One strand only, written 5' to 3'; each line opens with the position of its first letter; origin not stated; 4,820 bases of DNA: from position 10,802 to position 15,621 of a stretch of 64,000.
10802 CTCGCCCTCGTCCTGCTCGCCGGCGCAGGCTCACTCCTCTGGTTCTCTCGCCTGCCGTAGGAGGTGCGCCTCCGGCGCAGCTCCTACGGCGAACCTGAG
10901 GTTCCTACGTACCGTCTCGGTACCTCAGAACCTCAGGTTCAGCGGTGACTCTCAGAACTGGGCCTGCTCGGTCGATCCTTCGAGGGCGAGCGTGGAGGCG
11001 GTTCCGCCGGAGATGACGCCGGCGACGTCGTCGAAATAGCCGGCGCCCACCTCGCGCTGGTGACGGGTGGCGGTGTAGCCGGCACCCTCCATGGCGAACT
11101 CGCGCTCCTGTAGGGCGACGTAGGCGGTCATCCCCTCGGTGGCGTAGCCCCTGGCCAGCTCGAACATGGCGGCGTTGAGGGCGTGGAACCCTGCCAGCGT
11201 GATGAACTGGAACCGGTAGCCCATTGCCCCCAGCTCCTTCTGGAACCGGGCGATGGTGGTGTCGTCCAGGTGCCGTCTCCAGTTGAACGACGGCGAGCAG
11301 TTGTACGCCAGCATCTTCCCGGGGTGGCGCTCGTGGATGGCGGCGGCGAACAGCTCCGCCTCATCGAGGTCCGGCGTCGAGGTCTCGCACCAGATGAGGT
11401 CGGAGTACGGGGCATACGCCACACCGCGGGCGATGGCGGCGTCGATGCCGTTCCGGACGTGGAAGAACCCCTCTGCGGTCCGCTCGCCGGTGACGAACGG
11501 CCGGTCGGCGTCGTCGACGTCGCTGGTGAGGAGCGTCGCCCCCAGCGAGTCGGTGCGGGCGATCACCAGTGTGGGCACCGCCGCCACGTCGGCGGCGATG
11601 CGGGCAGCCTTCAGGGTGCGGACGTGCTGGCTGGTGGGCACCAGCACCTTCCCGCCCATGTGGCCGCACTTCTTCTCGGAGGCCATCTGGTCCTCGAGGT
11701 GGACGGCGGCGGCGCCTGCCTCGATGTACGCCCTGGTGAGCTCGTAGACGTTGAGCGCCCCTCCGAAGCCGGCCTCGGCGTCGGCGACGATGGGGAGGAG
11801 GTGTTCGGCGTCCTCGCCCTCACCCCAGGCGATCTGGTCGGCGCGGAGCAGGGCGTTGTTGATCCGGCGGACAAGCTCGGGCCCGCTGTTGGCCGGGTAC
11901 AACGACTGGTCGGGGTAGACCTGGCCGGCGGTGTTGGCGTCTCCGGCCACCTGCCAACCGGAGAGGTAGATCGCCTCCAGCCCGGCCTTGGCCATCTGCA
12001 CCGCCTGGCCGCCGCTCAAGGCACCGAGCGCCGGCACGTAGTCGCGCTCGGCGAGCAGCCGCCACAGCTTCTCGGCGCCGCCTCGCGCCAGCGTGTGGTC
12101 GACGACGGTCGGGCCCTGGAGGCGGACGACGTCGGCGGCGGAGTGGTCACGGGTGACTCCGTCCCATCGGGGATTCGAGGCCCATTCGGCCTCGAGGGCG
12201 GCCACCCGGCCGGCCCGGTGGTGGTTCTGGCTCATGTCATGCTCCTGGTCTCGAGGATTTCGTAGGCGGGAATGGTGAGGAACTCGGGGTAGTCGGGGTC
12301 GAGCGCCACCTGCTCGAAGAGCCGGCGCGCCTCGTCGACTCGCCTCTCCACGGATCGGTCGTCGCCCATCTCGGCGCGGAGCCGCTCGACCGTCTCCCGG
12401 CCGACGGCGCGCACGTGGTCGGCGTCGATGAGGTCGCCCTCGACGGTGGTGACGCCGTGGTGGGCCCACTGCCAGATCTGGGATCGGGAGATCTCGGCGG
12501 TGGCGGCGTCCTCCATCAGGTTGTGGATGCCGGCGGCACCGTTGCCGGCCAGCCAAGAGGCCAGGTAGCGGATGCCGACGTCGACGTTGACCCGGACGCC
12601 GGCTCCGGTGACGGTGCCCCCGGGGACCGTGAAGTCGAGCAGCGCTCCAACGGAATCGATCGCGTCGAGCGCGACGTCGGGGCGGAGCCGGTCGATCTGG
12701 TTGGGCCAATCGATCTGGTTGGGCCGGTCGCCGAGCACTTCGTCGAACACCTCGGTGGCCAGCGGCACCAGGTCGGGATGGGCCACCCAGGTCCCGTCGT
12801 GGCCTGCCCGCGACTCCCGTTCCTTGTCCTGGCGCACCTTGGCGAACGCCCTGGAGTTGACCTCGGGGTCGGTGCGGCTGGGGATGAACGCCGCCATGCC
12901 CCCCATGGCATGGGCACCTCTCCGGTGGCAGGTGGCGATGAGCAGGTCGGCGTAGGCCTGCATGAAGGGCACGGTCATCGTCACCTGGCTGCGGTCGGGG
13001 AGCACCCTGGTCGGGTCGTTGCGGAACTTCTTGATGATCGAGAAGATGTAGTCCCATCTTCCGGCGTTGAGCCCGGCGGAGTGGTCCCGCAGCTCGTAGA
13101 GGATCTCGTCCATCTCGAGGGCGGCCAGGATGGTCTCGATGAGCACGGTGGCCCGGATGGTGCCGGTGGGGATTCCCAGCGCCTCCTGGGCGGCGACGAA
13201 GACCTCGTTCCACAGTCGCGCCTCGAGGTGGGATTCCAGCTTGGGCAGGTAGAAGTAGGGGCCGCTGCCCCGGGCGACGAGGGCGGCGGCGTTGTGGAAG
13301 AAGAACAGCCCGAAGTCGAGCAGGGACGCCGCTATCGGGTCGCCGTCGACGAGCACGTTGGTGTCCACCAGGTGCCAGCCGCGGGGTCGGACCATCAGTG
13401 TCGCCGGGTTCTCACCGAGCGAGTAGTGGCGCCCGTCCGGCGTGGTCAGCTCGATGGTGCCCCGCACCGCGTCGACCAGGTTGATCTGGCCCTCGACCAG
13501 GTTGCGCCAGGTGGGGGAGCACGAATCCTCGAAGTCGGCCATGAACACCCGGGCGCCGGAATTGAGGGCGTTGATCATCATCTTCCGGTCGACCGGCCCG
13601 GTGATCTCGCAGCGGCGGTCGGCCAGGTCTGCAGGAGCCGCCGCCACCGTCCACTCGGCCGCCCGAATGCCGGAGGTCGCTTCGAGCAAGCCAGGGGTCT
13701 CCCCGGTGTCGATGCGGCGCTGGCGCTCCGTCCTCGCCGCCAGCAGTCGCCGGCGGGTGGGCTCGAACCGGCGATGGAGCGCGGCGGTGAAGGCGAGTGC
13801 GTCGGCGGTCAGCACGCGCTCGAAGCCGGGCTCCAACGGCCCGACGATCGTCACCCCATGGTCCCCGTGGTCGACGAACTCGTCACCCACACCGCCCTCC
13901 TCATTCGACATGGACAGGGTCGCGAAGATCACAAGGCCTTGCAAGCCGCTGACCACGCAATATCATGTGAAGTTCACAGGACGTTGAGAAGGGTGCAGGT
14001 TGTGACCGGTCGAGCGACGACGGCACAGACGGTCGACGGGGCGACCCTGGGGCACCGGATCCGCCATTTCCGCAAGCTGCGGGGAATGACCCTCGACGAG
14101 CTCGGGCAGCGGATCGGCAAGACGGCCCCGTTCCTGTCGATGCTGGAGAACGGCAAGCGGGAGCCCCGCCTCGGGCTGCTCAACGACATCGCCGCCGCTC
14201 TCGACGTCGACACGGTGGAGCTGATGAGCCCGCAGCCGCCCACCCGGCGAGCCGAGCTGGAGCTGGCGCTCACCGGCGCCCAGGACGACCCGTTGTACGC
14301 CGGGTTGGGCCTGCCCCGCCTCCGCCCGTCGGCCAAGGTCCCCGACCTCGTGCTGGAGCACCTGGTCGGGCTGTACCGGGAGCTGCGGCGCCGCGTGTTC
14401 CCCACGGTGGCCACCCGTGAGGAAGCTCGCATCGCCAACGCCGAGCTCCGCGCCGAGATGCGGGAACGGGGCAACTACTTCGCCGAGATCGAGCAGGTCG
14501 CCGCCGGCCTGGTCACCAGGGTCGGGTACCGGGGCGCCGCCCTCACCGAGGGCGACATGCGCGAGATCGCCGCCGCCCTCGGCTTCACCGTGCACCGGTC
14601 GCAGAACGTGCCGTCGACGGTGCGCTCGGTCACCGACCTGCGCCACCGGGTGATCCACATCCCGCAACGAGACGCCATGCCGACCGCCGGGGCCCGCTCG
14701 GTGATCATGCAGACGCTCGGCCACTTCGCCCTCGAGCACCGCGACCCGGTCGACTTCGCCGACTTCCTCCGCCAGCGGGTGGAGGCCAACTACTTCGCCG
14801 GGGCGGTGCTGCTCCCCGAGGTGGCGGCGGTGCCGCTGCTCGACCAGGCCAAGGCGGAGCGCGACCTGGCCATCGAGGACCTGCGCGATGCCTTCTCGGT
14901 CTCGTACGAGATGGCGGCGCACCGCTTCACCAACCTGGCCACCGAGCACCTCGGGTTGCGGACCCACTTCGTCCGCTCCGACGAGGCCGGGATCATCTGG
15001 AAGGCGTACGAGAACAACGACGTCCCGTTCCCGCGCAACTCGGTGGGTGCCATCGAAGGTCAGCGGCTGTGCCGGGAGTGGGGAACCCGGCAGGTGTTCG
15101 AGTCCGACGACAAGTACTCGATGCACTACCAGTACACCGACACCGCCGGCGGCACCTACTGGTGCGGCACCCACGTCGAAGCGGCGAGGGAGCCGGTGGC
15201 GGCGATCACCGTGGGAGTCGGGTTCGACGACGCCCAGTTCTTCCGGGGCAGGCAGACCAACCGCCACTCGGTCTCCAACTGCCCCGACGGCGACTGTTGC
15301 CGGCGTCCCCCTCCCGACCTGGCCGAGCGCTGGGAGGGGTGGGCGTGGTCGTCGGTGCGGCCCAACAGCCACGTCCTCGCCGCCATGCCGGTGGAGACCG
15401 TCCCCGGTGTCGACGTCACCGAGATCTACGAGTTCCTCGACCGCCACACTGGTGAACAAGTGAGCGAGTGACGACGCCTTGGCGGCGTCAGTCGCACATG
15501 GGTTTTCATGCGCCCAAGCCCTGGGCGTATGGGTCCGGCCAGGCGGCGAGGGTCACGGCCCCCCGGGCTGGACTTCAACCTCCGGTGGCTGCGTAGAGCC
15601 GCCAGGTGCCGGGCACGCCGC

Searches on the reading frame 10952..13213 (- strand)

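Call 21: search_protein_families(library=pfam, proteins=[window:10952-13213:-], max_evalue=0.001)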
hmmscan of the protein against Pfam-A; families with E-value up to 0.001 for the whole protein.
window:10952-13213:- (753 aa): 2 families
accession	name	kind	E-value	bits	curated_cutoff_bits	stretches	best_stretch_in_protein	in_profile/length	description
PF00463.27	ICL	-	4.5e-97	326.2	26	2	343-576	7-253/526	Isocitrate lyase family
PF13714.12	PEP_mutase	-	7.1e-16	59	31.5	1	404-600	22-166/240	Phosphoenolpyruvate phosphomutase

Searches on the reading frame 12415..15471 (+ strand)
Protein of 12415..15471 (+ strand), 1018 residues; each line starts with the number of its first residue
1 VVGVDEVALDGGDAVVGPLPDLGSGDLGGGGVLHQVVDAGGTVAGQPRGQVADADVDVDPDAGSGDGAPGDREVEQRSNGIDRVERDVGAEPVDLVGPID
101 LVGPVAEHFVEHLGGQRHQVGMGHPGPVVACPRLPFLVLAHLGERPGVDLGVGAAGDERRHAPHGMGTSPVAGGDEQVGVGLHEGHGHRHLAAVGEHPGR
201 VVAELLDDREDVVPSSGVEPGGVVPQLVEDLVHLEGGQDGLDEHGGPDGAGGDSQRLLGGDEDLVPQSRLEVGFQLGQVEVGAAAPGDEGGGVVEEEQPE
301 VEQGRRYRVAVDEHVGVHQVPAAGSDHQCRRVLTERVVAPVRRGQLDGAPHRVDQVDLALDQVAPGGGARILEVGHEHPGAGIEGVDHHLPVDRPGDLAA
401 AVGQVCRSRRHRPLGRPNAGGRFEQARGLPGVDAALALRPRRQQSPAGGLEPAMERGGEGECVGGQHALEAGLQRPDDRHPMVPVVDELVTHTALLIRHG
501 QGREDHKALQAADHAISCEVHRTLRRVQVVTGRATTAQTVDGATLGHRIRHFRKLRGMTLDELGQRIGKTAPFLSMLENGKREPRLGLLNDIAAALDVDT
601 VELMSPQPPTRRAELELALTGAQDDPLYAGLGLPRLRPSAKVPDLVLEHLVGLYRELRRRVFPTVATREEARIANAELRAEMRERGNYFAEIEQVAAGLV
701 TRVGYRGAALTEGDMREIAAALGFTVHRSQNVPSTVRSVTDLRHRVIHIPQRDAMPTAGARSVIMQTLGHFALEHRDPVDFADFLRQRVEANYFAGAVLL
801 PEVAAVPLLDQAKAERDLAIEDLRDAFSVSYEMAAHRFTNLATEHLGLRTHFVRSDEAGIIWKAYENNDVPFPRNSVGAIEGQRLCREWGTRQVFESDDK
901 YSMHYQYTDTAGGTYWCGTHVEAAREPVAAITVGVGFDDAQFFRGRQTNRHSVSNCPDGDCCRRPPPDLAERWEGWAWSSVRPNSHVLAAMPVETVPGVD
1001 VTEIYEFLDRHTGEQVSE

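Call 21: search_protein_families(library=pfam, proteins=[window:12415-15471:+], max_evalue=0.001)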
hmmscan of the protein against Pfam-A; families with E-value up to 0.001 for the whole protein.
window:12415-15471:+ (1018 aa): 5 families
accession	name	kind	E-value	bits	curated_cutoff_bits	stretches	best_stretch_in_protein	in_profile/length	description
PF01381.28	HTH_3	-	8.1e-12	45.4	23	1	549-603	1-55/55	Helix-turn-helix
PF13560.12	HTH_31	-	1.1e-09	38.9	27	1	545-602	2-60/64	Helix-turn-helix domain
PF06114.19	Peptidase_M78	-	6.2e-09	36.1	22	1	733-838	17-122/123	IrrE N-terminal-like domain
PF13443.12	HTH_26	-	4.5e-06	27.3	22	1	548-608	1-62/63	Cro/C1-type HTH DNA-binding domain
PF12844.13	HTH_19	-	6.1e-06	26.5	30.2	1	546-604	1-59/64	Helix-turn-helix domain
